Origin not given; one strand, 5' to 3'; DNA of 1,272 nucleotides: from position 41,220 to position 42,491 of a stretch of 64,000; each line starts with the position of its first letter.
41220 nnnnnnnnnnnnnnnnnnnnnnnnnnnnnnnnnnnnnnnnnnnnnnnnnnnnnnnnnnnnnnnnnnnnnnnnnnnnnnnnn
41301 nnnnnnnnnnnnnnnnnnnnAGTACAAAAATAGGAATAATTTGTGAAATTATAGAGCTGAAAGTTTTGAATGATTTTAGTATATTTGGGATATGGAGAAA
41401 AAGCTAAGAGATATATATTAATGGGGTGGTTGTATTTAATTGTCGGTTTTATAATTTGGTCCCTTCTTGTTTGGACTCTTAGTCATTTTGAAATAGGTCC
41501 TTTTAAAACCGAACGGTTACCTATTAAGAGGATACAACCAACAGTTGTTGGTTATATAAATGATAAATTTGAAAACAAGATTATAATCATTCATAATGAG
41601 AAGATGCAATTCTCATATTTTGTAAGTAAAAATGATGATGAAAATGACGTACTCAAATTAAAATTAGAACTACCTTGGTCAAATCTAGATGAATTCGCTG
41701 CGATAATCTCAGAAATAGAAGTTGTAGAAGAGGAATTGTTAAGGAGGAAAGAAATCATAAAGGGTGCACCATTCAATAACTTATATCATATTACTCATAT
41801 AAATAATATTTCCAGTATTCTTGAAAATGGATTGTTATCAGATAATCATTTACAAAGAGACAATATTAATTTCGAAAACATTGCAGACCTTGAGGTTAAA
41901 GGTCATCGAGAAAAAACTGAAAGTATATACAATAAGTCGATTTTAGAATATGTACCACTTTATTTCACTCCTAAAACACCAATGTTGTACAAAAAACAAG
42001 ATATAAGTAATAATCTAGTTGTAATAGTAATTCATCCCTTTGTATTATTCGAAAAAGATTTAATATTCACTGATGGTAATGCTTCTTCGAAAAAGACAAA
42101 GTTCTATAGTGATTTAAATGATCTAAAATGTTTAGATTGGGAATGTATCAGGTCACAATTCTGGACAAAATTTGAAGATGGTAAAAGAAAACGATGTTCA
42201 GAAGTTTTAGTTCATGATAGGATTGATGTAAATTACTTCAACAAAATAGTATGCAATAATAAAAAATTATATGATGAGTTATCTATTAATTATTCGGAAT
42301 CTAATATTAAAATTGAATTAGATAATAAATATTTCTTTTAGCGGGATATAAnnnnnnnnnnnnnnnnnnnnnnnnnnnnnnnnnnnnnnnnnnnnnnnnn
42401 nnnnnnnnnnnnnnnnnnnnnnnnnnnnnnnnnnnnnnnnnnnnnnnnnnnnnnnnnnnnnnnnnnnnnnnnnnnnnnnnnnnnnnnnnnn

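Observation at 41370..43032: DarT-DarG ssDNA ADP-ribosylation toxin-antitoxin/defence module beside guaA, with an atypical N-terminal extension on DarT and a short DarG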

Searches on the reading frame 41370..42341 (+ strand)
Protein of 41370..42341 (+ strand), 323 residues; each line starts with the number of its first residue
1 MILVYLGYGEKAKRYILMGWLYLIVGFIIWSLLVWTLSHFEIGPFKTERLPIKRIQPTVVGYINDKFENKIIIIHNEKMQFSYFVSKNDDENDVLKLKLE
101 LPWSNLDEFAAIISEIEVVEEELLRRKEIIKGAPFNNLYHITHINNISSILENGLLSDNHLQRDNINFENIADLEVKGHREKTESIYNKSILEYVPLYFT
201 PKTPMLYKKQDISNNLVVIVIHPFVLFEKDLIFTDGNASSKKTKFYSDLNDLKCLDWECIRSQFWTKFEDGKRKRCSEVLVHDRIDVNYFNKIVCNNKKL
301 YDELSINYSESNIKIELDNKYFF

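Call 3: search_protein_families(library=pfam, proteins=[window:41370-42341:+], max_evalue=0.01)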
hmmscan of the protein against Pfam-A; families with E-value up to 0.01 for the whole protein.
window:41370-42341:+ (323 aa): 1 family
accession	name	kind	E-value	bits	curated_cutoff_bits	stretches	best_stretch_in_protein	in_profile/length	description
PF14487.12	DarT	-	1.7e-45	155.7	22.5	1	139-322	1-200/201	ssDNA thymidine ADP-ribosyltransferase, DarT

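Call 4: search_protein_families(library=padloc, proteins=[window:41370-42341:+], max_evalue=0.01)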
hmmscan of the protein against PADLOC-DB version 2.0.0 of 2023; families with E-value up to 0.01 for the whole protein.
window:41370-42341:+ (323 aa): 1 family
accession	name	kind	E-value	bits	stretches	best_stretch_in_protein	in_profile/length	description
PDLC02991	DarT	-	5e-47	158.3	1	137-323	11-196/196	-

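Call 5: find_homologous_proteins(query=window:41370-42341:+)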
Query window:41370-42341:+ (323 aa): 14 proteins with E <= 0.001 among 1181 candidates.
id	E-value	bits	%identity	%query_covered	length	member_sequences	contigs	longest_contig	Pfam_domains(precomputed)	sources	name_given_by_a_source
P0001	2.5e-201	686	100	95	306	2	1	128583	PF14487.13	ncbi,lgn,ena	ncbi:MAG: DUF4433 domain-containing protein [Candidatus Kapaibacterium sp.]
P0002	1.2e-85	306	57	80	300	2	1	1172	PF14487.13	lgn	-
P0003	1.6e-41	161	42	60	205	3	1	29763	PF14487.13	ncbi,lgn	-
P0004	3.3e-41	160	41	60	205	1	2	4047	PF14487.13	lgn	-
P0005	1.2e-39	154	40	60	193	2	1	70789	PF14487.13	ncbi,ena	-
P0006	5.1e-39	152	42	58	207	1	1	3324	PF14487.13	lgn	-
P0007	8.0e-39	152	40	58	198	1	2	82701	PF14487.13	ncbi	-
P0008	4.2e-35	139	40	61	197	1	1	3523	PF14487.13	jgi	-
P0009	5.1e-35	139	37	58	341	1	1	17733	PF14487.13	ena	-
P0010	1.7e-33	134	43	50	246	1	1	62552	PF14487.13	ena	-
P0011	2.4e-33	134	41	49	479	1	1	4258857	PF14487.13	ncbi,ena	-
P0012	2.7e-31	127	38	58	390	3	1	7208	PF14487.13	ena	-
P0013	3.6e-29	120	38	64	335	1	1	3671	PF14487.13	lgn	-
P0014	3.6e-28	117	41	49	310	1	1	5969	PF14487.13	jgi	jgi:ssDNA thymidine ADP-ribosyltransferase DarT-like protein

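Call 8: search_solved_structures(query=window:41370-42341:+, max_evalue=0.01, show_alignments=2)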
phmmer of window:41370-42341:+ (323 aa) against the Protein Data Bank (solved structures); distinct sequences matched with E-value up to 0.01: 4.
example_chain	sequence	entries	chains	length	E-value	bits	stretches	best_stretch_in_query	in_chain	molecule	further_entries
7omu_AAA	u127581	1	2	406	7.3e-24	87.7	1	135-323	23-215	Macro domain-containing protein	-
7omv_AAA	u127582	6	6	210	7e-13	51.6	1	137-294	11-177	DarT domain-containing protein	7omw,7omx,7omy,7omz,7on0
8baq_A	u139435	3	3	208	5.8e-09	38.7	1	127-247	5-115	DarT ssDNA thymidine ADP-ribosyltransferase family protein | E. coli C7 DarT1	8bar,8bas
7yk3_A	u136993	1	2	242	1.2e-05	27.8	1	138-299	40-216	DNA ADP-ribosyl transferase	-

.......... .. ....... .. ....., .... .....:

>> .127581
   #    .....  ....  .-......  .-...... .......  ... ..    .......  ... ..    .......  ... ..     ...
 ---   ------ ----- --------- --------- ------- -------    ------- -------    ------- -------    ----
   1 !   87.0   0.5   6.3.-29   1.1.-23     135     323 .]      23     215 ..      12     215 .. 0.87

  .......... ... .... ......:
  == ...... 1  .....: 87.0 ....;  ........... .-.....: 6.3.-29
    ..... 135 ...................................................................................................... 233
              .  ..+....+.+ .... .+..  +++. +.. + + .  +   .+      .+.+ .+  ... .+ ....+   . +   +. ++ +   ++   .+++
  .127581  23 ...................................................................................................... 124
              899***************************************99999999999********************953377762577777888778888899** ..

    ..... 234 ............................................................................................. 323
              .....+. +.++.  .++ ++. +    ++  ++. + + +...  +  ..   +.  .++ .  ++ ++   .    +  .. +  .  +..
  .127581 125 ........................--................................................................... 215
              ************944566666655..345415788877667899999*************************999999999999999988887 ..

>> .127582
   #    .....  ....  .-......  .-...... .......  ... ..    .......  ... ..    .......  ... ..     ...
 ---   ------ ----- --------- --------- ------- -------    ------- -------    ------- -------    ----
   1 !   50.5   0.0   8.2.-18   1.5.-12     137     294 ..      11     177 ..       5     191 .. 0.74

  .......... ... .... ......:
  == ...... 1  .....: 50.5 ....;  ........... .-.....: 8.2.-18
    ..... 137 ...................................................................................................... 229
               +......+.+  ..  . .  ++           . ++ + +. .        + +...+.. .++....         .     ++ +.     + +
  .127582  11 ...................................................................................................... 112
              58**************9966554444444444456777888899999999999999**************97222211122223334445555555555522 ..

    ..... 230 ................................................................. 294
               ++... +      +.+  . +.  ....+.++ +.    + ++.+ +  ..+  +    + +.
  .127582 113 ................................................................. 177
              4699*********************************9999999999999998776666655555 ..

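Call 12: find_encoding_contigs(protein=P0002, flank=5000)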
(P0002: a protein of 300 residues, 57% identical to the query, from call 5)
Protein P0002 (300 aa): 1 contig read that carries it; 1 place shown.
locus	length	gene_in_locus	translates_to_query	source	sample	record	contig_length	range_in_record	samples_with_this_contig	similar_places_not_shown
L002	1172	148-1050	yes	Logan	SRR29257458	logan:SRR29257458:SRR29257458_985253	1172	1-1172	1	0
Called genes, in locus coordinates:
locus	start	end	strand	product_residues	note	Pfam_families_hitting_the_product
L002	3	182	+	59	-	?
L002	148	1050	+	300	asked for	PF14487:DarT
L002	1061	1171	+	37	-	?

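Call 52: predict_structure(alignment_id=A2)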
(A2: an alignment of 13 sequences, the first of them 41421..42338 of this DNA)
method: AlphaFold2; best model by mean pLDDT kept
length: 306 residues; sequences in the alignment: 13
mean_pLDDT: 84.5   pTM: 0.77
mean pLDDT of the five models: 84.5, 82.3, 82.0, 75.9, 75.9
residues with pLDDT >= 90: 160; 70-90: 98; 50-70: 25; < 50: 23
segments of 3 or more residues with pLDDT < 50: 15-17, 19-37
pLDDT, mean of each block of 10 residues (from residue 1): 60 51 37 46 86 87 85 58 85 88 89 92 97 95 93 87 81 91 90 92 96 93 92 94 93 94 95 95 97 90 92
secondary structure, 60 per line:
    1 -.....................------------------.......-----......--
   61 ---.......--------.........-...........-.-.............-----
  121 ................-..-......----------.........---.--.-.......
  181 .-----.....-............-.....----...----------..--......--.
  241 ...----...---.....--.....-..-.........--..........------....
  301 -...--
elements in order: H2-22 E41-47 E53-58 E64-70 E79-87 H89-99 H103-115 E121-126 H127-136 H141-146 H157-165 E177-181 H187-191 H193-198 E199-204 H206-210 E215-217 H232-237 H240-243 H254-258 E261-265 E273-278 H281-290 E297-300

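Call 55: search_protein_families(library=phrogs, proteins=[window:41421-42341:+], max_evalue=0.001)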
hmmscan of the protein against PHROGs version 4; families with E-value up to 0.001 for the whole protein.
window:41421-42341:+ (306 aa): 1 family
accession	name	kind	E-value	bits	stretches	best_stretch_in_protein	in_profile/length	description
phrog_32804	-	unknown function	5.7e-17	62.7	1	119-286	10-189/448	-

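Call 56: search_protein_families(library=ncbifam, proteins=[window:41421-42341:+], max_evalue=0.01)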
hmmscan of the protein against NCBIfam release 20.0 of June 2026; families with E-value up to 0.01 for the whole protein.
window:41421-42341:+ (306 aa): 1 family
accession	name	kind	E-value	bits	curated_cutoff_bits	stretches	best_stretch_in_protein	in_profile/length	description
NF048013.1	toxin_DarT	equivalog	2.8e-41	141.5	150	1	121-306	1-204/204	type II toxin-antitoxin system toxin DNA ADP-ribosyl transferase DarT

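Call 71: find_homologous_proteins(query=A2, max_evalue=1e-10)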
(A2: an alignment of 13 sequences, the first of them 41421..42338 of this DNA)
Query A2 (13 sequences) (306 aa, profile of the alignment): 117 proteins with E <= 1e-10 among 4338 candidates.
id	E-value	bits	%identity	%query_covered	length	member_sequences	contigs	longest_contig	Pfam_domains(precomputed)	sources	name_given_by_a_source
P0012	1.8e-106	374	38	61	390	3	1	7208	PF14487.13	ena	-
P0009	7.0e-106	372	37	61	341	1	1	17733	PF14487.13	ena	-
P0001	4.5e-104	366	100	100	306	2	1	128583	PF14487.13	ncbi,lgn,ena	ncbi:MAG: DUF4433 domain-containing protein [Candidatus Kapaibacterium sp.]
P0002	1.2e-103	364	57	85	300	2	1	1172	PF14487.13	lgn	-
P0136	8.3e-100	352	36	61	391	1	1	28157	PF14487.13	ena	-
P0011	2.2e-99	350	41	51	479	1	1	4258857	PF14487.13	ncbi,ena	-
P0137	1.5e-98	348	41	64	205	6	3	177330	PF14487.13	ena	-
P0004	2.0e-97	344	41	64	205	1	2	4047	PF14487.13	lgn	-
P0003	6.7e-97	342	42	64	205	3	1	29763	PF14487.13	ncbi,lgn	-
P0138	2.7e-96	340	44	54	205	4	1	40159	PF14487.13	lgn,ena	-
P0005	5.5e-96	339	40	63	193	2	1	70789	PF14487.13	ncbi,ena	-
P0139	2.3e-92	327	39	64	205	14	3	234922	PF14487.13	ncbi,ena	-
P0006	5.9e-90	319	42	61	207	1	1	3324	PF14487.13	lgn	-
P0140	2.2e-84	301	44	61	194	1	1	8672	PF14487.13,PF22531.3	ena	-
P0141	3.1e-78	281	45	61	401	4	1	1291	PF13414.13,PF14487.13,PF00515.35,PF13181.13,PF07719.24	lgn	-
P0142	2.6e-76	275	42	61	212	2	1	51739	PF14487.13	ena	-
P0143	6.2e-75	270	38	76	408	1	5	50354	PF14487.13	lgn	-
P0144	7.8e-75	270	37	61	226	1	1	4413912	PF14487.13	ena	-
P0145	4.4e-73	264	43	64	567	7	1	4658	PF14487.13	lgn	-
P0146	5.3e-73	264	47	52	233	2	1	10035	PF14487.13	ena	-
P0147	3.6e-72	261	42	60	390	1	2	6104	PF13414.13,PF14487.13,PF00515.35,PF13432.13,PF07719.24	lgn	-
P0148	1.3e-71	259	40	65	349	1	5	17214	PF14487.13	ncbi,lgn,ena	-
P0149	1.6e-71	259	39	61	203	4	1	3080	PF14487.13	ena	-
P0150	3.5e-71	258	46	61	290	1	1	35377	PF14487.13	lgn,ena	-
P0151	7.4e-71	257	39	61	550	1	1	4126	PF14487.13,PF08238.19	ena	-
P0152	7.5e-71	257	44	61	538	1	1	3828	PF14487.13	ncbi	-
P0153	8.7e-71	256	38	63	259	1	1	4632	PF14487.13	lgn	-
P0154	9.1e-71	256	40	60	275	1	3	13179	PF14487.13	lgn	-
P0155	1.5e-70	256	41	61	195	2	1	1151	PF14487.13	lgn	-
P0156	2.9e-70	255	40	56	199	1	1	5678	PF14487.13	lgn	-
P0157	4.4e-70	254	39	61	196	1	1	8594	PF14487.13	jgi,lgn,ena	-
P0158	4.6e-70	254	37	71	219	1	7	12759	PF14487.13,PF22531.3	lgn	-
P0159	4.9e-70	254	43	54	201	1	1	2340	PF14487.13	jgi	jgi:hypothetical protein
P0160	6.4e-70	254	46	50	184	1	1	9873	PF14487.13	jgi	jgi:hypothetical protein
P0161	1.1e-69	253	39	52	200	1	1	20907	PF14487.13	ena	-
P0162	1.1e-69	253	37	61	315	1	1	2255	PF13414.13,PF14487.13,PF00515.35,PF07719.24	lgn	-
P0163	1.3e-69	253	39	61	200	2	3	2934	PF14487.13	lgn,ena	-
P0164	1.4e-69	252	40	63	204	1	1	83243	PF14487.13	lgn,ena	-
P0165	2.0e-69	252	44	53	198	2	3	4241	PF14487.13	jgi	jgi:ssDNA thymidine ADP-ribosyltransferase, DarT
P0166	2.2e-69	252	43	53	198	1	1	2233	PF14487.13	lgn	-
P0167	2.6e-69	252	43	53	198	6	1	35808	PF14487.13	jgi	-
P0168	2.6e-69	252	35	61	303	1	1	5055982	PF14487.13,PF00515.35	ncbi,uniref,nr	ncbi:DarT ssDNA thymidine ADP-ribosyltransferase family protein [Pedobacter agri]|uniref:DarT ssDNA 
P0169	3.6e-69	251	39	61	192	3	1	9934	PF14487.13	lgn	-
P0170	4.9e-69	251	40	68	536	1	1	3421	PF14487.13,PF08238.19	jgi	-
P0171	7.2e-69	250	46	56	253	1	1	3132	PF14487.13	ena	-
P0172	7.6e-69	250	39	73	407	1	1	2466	PF14487.13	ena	-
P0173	1.1e-68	250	41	56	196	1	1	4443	PF14487.13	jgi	jgi:hypothetical protein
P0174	1.3e-68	249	39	73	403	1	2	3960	PF14487.13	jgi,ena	-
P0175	1.6e-68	249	40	53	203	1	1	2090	PF14487.13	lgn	-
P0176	2.1e-68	249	40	58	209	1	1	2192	PF14487.13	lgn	-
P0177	2.5e-68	248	37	61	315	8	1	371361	PF14487.13,PF00515.35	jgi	jgi:tetratricopeptide (TPR) repeat protein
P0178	3.9e-68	248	41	53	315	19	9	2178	PF14487.13,PF00515.35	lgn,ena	-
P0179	6.1e-68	247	40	53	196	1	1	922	PF14487.13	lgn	-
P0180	8.7e-68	247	41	53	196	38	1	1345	PF14487.13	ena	-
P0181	1.2e-67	246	42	56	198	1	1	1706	PF14487.13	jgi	jgi:ssDNA thymidine ADP-ribosyltransferase, DarT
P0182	1.4e-67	246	37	61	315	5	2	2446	PF14487.13,PF00515.35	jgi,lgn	jgi:tetratricopeptide (TPR) repeat protein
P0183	1.4e-67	246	43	56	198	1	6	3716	PF14487.13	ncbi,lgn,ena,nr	ncbi:MAG: DUF4433 domain-containing protein [Sulfurovaceae bacterium]|nr:DUF4433 domain-containing p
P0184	1.6e-67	246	38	61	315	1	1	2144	PF13414.13,PF14487.13,PF00515.35,PF13181.13,PF07719.24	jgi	jgi:tetratricopeptide (TPR) repeat protein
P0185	2.0e-67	245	42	65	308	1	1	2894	PF14487.13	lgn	-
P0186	2.3e-67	245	41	54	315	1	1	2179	PF14487.13,PF00515.35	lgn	-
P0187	2.7e-67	245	42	53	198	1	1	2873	PF14487.13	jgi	jgi:ssDNA thymidine ADP-ribosyltransferase, DarT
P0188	2.8e-67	245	36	65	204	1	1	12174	PF14487.13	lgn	-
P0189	3.2e-67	245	36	61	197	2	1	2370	PF14487.13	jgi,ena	-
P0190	4.0e-67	244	46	61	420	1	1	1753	PF13414.13,PF14487.13,PF00515.35,PF07719.24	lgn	-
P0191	4.4e-67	244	40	65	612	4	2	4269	PF23598.2,PF14487.13,PF13855.13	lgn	-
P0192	4.6e-67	244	35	61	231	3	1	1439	PF14487.13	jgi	-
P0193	5.0e-67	244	31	73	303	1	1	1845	PF14487.13,PF00515.35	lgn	-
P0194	5.3e-67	244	36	61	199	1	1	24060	PF14487.13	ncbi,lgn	-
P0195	6.8e-67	244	40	52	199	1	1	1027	PF14487.13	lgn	-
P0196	1.2e-66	243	42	58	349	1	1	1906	PF14487.13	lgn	-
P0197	1.4e-66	243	37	61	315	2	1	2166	PF14487.13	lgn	-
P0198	1.5e-66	243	38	60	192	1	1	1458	PF14487.13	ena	-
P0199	1.6e-66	242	38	61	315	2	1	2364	PF13414.13,PF14487.13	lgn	-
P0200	2.0e-66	242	40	61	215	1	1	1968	PF14487.13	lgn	-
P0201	2.3e-66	242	38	61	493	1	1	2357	PF23598.2,PF14487.13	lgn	-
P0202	4.6e-66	241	43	58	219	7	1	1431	PF14487.13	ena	-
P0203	4.8e-66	241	40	61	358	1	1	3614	PF14487.13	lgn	-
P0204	6.0e-66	241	37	67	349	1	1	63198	PF14487.13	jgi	jgi:hypothetical protein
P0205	8.6e-66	240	41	58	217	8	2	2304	PF14487.13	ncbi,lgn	-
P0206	2.3e-65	239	44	49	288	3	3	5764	PF14487.13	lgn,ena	-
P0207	5.2e-65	237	37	61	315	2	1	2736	PF14487.13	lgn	-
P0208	5.3e-65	237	37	61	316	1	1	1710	PF13414.13,PF14487.13,PF00515.35,PF13181.13,PF07719.24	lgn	-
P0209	1.1e-64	236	42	51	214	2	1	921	PF14487.13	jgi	-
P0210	1.1e-64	236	45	61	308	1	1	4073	PF14487.13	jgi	jgi:hypothetical protein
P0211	1.4e-64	236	38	61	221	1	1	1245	PF14487.13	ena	-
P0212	4.6e-64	234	42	64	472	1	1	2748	PF23598.2,PF14487.13,PF00560.40,PF12799.14,PF13855.13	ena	-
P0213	7.6e-64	234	43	63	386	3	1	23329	PF14487.13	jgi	-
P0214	3.0e-63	232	43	52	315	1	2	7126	PF14487.13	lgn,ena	-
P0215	4.5e-63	231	41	61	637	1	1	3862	PF14487.13,PF08238.19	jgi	jgi:TPR repeat protein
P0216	7.7e-63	230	35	64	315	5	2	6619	PF14487.13,PF00515.35,PF07719.24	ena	-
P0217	1.6e-62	229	39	62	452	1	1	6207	PF14487.13,PF04760.22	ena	-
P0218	2.4e-62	229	35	60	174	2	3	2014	PF14487.13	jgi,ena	-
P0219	3.0e-62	228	43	61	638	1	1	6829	PF14487.13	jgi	-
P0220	4.9e-61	224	42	61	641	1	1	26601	PF14487.13,PF08238.19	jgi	jgi:TPR repeat protein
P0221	6.2e-61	224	40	53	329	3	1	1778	PF14487.13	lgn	-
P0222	1.4e-60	223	36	69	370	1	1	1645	PF14487.13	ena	-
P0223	2.1e-60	222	37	52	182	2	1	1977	PF14487.13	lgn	-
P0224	1.1e-56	210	35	60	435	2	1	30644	PF14487.13,PF13646.13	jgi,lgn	-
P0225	7.0e-56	208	36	62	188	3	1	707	PF14487.13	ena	-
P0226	2.7e-55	206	36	69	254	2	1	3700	PF14487.13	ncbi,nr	ncbi:MAG TPA: DUF4433 domain-containing protein, partial [Chitinophagaceae bacterium]|nr:DUF4433 dom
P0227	6.1e-55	204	43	53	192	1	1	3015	PF14487.13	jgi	jgi:hypothetical protein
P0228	4.7e-53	198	43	38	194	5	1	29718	PF14487.13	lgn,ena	-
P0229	6.6e-53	198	35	62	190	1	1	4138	PF14487.13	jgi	-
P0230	2.6e-52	196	36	47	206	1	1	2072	PF14487.13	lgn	-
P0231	8.9e-52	194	37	61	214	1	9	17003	PF14487.13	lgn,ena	-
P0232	1.6e-51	193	35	62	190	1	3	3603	PF14487.13,PF22531.3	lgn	-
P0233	3.1e-50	189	39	53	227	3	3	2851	PF14487.13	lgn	-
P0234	2.2e-47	180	41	66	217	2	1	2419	PF14487.13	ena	-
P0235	2.8e-47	179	33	60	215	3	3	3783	PF14487.13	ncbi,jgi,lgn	jgi:hypothetical protein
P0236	1.9e-46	177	35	62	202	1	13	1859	PF14487.13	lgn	-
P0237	4.8e-45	172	33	60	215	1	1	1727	PF14487.13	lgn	-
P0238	1.7e-44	170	33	61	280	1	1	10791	PF14487.13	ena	-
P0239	8.9e-38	148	31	68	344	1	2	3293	PF14487.13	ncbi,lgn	-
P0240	9.1e-36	142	37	53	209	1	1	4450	PF14487.13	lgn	-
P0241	2.0e-34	137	41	54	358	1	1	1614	PF14487.13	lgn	-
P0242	1.0e-16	79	45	27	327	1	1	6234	PF14487.13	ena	-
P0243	4.4e-15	74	25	55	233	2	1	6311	PF14487.13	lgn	-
